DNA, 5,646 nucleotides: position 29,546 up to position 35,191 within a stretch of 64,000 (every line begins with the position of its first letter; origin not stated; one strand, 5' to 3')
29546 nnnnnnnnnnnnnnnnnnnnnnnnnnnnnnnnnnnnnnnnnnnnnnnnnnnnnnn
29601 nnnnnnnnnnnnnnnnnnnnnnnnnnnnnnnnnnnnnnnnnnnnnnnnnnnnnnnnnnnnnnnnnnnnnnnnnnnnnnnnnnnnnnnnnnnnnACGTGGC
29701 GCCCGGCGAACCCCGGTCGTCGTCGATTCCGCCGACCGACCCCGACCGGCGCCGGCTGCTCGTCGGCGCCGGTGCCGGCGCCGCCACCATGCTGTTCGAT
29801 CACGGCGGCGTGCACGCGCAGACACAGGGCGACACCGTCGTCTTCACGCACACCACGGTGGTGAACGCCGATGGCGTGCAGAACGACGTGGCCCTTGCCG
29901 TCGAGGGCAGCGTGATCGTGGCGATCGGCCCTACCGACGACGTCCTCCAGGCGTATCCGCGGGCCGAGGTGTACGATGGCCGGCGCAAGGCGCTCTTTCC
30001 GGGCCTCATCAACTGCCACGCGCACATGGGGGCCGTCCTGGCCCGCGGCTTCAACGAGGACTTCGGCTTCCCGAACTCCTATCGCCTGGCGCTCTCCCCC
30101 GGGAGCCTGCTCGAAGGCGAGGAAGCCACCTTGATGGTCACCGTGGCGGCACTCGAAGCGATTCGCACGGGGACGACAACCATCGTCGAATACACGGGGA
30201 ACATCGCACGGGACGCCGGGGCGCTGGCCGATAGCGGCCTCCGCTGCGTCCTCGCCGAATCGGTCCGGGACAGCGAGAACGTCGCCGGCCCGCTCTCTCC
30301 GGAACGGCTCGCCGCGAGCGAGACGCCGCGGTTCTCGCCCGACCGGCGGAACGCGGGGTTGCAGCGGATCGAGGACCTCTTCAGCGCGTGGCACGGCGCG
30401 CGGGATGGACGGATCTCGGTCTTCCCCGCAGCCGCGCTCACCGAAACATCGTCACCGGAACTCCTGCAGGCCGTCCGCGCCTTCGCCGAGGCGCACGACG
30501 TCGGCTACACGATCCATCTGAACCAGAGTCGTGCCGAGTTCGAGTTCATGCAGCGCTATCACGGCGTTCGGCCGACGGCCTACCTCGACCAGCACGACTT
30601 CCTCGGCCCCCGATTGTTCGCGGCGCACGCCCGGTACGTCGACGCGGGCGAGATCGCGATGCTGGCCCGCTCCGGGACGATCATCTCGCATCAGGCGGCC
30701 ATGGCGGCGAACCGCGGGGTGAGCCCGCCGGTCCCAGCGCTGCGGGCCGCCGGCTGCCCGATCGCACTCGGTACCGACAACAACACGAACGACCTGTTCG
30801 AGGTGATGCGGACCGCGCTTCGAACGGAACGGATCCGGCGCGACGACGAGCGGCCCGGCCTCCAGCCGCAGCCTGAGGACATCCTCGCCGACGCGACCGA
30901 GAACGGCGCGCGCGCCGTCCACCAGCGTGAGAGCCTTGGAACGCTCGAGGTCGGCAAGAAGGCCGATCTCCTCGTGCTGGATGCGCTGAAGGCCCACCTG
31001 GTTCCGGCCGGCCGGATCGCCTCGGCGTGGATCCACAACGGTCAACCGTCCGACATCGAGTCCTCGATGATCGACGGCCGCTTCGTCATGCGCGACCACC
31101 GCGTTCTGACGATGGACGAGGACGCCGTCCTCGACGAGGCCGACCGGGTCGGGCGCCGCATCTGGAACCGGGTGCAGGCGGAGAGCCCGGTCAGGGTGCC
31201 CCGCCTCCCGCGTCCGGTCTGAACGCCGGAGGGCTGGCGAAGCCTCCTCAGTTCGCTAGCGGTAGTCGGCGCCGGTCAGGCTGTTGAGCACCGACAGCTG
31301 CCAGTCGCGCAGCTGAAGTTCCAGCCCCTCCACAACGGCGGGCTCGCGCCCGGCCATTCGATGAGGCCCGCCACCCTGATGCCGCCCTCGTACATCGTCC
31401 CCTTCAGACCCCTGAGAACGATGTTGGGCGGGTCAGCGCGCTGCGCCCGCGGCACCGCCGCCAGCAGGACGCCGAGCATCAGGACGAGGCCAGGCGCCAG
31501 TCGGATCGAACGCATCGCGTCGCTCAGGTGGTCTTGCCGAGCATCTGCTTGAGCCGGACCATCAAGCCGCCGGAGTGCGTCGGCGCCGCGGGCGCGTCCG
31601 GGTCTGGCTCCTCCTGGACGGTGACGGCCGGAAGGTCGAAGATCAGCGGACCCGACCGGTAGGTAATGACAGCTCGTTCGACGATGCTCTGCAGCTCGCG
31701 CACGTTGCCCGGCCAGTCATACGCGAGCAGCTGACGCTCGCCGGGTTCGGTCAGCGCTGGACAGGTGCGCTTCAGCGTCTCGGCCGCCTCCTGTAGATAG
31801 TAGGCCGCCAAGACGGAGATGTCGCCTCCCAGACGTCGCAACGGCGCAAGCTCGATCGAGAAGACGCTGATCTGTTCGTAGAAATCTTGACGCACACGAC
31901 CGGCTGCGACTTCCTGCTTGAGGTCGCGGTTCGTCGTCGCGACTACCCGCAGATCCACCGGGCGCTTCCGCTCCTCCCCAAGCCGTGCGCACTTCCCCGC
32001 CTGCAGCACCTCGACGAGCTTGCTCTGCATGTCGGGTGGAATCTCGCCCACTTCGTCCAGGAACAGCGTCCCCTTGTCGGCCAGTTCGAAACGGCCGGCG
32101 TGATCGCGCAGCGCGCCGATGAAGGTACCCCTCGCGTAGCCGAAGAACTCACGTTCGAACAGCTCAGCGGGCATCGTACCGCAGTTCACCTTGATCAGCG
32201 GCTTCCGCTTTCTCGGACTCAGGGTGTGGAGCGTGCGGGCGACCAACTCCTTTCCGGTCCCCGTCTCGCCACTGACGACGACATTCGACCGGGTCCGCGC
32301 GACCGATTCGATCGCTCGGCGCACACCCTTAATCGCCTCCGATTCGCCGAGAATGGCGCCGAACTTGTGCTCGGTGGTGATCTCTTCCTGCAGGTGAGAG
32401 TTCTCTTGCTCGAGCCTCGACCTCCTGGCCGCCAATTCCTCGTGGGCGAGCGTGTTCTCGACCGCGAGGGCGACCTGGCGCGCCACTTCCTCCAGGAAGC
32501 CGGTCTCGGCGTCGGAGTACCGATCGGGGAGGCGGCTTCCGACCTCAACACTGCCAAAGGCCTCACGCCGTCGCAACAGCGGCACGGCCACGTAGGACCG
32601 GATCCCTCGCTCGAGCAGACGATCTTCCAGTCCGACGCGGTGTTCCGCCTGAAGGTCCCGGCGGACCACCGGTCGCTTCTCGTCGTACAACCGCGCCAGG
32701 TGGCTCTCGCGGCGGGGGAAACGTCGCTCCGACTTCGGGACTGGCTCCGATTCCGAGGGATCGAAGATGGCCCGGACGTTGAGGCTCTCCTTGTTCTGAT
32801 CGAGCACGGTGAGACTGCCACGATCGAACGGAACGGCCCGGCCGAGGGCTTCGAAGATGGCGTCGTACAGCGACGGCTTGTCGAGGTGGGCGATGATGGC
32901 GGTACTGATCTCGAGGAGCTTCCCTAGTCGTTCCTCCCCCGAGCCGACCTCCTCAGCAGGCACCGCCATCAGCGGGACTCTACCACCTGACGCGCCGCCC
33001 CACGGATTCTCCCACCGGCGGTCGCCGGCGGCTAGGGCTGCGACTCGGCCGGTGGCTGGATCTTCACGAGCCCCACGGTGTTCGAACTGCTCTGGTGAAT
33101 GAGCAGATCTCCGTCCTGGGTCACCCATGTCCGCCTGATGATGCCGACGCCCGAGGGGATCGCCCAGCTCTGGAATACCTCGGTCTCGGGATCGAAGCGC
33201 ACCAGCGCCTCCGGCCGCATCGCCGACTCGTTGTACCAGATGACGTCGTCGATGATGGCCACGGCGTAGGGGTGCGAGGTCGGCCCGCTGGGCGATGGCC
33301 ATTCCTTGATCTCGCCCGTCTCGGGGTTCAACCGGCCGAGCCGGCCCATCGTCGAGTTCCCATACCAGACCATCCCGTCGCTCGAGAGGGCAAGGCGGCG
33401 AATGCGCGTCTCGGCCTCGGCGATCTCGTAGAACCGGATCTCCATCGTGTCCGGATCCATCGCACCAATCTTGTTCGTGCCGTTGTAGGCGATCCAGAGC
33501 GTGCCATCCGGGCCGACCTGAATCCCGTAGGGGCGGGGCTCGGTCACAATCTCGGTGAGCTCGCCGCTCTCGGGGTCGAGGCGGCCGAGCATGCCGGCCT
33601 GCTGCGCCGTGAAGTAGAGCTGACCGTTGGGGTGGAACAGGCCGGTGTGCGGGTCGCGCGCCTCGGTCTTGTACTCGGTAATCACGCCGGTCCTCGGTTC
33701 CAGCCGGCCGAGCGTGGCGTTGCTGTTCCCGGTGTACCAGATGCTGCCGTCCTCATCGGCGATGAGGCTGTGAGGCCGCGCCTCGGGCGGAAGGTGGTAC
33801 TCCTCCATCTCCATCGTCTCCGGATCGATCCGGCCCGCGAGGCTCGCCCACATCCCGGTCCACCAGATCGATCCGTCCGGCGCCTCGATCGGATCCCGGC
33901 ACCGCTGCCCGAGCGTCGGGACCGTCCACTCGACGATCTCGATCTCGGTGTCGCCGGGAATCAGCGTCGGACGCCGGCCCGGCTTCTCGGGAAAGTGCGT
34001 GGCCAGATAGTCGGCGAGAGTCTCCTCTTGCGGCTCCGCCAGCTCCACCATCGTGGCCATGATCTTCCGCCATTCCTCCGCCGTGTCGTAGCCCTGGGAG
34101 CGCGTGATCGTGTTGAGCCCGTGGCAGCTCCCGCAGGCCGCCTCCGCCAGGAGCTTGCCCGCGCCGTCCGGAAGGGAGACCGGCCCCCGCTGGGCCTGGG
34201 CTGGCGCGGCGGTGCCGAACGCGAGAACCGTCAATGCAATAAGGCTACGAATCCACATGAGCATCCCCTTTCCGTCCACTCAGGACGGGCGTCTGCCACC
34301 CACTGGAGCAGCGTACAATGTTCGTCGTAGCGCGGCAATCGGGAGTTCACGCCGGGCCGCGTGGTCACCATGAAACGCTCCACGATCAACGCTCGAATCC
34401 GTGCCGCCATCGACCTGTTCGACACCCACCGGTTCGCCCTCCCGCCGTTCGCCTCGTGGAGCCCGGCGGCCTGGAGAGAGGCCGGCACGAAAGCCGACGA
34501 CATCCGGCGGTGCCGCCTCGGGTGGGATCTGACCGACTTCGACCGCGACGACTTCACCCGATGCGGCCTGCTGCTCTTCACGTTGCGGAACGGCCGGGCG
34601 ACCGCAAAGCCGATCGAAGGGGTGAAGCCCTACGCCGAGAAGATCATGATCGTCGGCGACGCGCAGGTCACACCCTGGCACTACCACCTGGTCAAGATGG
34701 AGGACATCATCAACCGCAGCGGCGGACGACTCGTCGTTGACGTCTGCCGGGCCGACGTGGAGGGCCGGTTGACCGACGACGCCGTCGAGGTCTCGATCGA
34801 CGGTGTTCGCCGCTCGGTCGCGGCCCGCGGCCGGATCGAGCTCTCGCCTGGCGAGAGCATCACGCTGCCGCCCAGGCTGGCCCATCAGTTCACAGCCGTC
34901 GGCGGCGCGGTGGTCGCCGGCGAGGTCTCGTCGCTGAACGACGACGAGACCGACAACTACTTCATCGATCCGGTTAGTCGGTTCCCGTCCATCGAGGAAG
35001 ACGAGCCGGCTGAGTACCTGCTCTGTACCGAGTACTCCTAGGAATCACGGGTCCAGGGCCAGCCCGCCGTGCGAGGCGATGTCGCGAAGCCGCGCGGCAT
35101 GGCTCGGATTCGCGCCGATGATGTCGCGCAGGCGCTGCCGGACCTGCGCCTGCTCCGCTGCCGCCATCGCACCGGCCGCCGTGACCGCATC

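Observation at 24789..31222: Exported DgoD-like dehydratase heading a cluster of secreted enzymes: candidate periplasmic non-phosphorylative sugar-acid route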

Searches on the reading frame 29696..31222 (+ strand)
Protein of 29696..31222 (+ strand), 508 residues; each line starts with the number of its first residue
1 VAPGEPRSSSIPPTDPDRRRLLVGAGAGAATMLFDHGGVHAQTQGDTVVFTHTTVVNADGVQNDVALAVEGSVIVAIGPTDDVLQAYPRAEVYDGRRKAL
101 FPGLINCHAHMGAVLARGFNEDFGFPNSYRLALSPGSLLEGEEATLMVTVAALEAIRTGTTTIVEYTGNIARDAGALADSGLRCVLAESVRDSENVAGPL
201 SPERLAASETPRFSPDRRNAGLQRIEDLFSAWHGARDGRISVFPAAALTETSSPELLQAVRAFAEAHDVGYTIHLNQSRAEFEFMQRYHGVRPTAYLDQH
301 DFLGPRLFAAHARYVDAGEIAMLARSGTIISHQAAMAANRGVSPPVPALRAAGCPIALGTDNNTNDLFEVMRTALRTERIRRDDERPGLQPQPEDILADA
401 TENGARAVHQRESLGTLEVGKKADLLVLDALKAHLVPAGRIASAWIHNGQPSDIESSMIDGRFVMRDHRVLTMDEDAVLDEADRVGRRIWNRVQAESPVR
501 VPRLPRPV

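Call 3: search_protein_families(library=pfam, proteins=[window:29696-31222:+], max_evalue=0.001)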
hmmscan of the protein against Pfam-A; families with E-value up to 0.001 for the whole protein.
window:29696-31222:+ (508 aa): 3 families
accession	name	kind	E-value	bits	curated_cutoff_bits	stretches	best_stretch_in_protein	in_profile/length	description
PF01979.26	Amidohydro_1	-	9.6e-32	111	25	1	100-464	2-345/345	Amidohydrolase family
PF07969.17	Amidohydro_3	-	5.8e-16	59.5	29.7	1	237-438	238-454/472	Amidohydrolase family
PF22039.1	HUTI_composite_bact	-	6e-08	32.6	25.5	1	66-90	2-26/26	Imidazolonepropionase-like composite domain, bacteria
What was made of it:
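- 29696..31222 (+): Amidohydrolase of the chlorohydrolase/deaminase type with an RR leader (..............). No evident role in a sugar-acid route. Amidohydro_1 9.6e-32 (call 3).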

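Call 4: search_protein_families(library=ncbifam, proteins=[window:29696-31222:+], max_evalue=0.001)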
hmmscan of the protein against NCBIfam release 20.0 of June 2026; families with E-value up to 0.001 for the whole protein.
window:29696-31222:+ (508 aa): 32 families (the best 25 are shown)
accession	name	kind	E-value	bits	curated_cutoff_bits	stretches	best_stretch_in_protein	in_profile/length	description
NF004701.0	PRK06038.1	equivalog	7.7e-61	206.1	609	2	215-493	152-430/432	N-ethylammeline chlorohydrolase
NF005557.0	PRK07228.1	equivalog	2.6e-56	191.2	522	1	51-495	8-443/445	5'-deoxyadenosine deaminase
TIGR03314.1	Se_ssnA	subfamily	1.5e-47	162.5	455.5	1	54-493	10-441/441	putative selenium metabolism protein SsnA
NF006252.0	PRK08393.1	equivalog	1.9e-47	162.2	617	1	88-487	40-421/424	N-ethylammeline chlorohydrolase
NF005540.0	PRK07203.1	equivalog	2.1e-46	158.5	444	2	252-494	202-443/444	putative aminohydrolase SsnA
NF006549.0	PRK09045.1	equivalog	1.5e-45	155.6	540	1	54-490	19-440/444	TRZ/ATZ family hydrolase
NF006056.0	PRK08204.1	subfamily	4.6e-44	150.9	391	1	49-495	6-446/449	hypothetical protein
NF006055.0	PRK08203.1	equivalog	3.3e-43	147.9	532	1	48-492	7-453/455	8-oxoguanine deaminase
NF004801.0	PRK06151.1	subfamily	3.3e-40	138.3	416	1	90-498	46-471/491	chlorohydrolase family protein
NF004995.0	PRK06380.1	subfamily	6.2e-37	127.6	567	2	251-480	182-414/418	metal-dependent hydrolase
NF009059.0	PRK12393.1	equivalog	3.4e-36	124.9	543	1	64-491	28-457/460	amidohydrolase family protein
NF006681.0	PRK09229.1-2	equivalog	8.3e-33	113.8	362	1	49-475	6-435/451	formimidoylglutamate deiminase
NF005211.0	PRK06687.1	equivalog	2.6e-31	108.8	703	1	49-474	3-418/419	TRZ/ATZ family protein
NF006679.0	PRK09228.1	subfamily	1.3e-26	93.4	351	1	58-434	25-391/433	guanine deaminase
TIGR02022.1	hutF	equivalog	1.5e-24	86.6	413.05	1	252-470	213-436/455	formimidoylglutamate deiminase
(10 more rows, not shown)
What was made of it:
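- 29696..31222 (+): All NCBIfam hits fall below their cutoffs (call 4).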

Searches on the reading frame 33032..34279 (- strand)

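Call 3: search_protein_families(library=pfam, proteins=[window:33032-34279:-], max_evalue=0.001)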
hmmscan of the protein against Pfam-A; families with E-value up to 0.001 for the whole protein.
window:33032-34279:- (415 aa): 5 families
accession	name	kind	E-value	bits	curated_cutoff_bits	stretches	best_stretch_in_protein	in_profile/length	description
PF24684.1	Vgb_lyase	-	1.7e-36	126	50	2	247-407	12-167/290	Virginiamycin B lyase family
PF16819.11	DUF5074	-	4.8e-13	49.3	27.2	0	290-389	181-237/353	Domain of unknown function (DUF5074)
PF21959.2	DUF6923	-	1.6e-10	41.6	27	0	255-335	94-175/234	Repeat of unknown function (DUF6923)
PF08450.18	SGL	-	2.2e-07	31.2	26.3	0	135-334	11-228/246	SMP-30/Gluconolactonase/LRE-like region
PF07494.17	Reg_prop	-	9.7e-05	22.6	20.4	0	251-266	8-23/24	Two component regulator propeller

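Call 4: search_protein_families(library=ncbifam, proteins=[window:33032-34279:-], max_evalue=0.001)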
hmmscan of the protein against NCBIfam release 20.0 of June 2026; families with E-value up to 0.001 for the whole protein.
window:33032-34279:- (415 aa): 3 families
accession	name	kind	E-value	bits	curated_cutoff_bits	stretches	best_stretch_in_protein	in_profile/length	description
NF000022.1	stregra_B_VgbA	exception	5.5e-23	81.5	600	2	218-353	67-202/299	streptogramin B lyase Vgb(A)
NF000096.1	stregra_B_VgbB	exception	7.3e-21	74.6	600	2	245-350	12-115/295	streptogramin B lyase Vgb(B)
TIGR03606.1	non_repeat_PQQ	subfamily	2.3e-08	33.3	434.55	0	207-246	29-68/454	glucose/sorbosone family PQQ-dependent dehydrogenase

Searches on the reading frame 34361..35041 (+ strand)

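Call 3: search_protein_families(library=pfam, proteins=[window:34361-35041:+], max_evalue=0.001)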
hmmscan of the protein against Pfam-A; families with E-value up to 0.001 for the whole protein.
window:34361-35041:+ (226 aa): 1 family
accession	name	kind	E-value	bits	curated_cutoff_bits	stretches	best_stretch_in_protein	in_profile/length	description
PF07385.18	Lyx_isomer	-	1.2e-87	293.2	20.8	1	4-225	1-222/222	D-lyxose isomerase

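Call 4: search_protein_families(library=ncbifam, proteins=[window:34361-35041:+], max_evalue=0.001)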
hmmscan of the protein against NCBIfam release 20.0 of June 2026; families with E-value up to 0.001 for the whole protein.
window:34361-35041:+ (226 aa): 1 family
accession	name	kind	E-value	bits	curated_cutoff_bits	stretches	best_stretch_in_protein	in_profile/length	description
NF051472.1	LyManIsomGneg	equivalog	3e-73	246.1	350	1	4-226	1-224/227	D-lyxose/D-mannose isomerase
